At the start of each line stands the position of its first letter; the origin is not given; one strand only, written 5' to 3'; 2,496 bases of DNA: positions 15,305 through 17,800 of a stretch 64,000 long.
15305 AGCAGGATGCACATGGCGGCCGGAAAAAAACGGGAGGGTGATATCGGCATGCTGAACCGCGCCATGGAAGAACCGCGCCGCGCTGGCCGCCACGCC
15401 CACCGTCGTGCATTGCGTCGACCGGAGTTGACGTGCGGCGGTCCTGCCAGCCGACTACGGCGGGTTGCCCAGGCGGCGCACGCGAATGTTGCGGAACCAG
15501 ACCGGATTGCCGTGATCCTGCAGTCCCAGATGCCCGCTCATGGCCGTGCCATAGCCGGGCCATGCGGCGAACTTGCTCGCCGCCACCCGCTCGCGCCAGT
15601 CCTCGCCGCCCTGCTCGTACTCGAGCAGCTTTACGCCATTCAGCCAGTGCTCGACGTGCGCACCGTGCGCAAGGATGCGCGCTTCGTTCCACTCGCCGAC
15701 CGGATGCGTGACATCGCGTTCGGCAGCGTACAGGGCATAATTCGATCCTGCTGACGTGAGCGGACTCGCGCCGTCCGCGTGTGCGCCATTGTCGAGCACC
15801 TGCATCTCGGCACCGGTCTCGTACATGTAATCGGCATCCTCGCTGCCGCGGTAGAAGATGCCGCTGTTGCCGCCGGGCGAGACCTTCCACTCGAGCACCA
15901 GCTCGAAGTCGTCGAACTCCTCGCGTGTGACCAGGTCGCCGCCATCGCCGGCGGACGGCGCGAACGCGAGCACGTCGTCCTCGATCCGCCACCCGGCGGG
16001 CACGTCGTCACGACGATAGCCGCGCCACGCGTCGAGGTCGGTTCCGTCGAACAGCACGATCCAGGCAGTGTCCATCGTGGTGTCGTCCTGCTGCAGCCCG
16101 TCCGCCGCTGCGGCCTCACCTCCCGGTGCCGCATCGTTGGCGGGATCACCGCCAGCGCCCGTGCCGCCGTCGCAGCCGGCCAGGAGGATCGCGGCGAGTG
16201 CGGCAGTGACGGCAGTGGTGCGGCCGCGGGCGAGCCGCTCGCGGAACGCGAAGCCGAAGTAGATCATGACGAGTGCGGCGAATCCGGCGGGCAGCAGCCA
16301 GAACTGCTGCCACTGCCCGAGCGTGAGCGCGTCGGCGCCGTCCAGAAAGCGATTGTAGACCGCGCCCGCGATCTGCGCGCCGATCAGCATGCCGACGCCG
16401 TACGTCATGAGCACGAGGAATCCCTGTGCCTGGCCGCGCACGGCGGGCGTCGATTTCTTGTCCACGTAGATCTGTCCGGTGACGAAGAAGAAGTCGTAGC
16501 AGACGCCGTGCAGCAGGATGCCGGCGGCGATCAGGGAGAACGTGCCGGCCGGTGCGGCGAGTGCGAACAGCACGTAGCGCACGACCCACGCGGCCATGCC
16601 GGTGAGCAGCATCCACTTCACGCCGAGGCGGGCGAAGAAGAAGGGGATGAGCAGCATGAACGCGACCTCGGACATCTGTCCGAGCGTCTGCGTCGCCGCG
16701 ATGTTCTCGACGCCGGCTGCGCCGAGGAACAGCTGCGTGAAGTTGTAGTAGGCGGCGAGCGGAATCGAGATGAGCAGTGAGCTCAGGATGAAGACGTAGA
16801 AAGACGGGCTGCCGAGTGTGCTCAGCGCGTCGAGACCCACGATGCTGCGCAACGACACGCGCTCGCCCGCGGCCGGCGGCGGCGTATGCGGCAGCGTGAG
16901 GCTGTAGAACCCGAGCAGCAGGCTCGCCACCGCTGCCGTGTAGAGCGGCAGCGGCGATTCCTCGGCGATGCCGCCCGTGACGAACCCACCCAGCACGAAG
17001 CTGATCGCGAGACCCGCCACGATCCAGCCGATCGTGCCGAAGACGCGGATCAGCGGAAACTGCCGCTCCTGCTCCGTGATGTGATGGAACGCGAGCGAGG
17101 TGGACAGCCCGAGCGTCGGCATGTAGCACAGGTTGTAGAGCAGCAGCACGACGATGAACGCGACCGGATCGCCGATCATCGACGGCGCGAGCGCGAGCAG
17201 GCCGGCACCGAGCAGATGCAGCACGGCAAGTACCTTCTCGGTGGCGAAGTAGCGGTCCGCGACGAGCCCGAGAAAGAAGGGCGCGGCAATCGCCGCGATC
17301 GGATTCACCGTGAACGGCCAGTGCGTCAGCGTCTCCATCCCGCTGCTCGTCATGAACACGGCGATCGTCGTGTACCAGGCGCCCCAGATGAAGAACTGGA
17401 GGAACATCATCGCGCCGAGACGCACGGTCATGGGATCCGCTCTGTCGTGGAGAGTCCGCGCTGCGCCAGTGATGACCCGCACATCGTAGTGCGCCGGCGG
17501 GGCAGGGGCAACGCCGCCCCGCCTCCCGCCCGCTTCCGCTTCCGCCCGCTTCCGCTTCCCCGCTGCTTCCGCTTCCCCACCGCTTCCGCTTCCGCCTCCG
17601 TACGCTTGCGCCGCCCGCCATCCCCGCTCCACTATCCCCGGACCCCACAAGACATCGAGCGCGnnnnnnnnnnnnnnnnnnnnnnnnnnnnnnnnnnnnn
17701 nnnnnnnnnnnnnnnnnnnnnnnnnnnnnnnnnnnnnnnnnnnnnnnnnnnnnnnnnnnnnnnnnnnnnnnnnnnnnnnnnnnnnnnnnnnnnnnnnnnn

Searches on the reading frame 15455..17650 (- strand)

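Call 61: search_protein_families(library=ncbifam, proteins=[window:15455-17650:-], max_evalue=0.00001)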
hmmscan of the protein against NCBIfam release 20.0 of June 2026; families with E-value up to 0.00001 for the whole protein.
window:15455-17650:- (731 aa): 2 families
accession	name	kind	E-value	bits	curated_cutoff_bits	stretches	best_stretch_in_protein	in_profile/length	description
TIGR00889.1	2A0110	subfamily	8.1e-98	328.2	446.1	1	74-474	3-407/418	nucleoside permease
NF008346.0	PRK11128.1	equivalog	8.3e-11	41.6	259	1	131-434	60-355/383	3-phenylpropionate MFS transporter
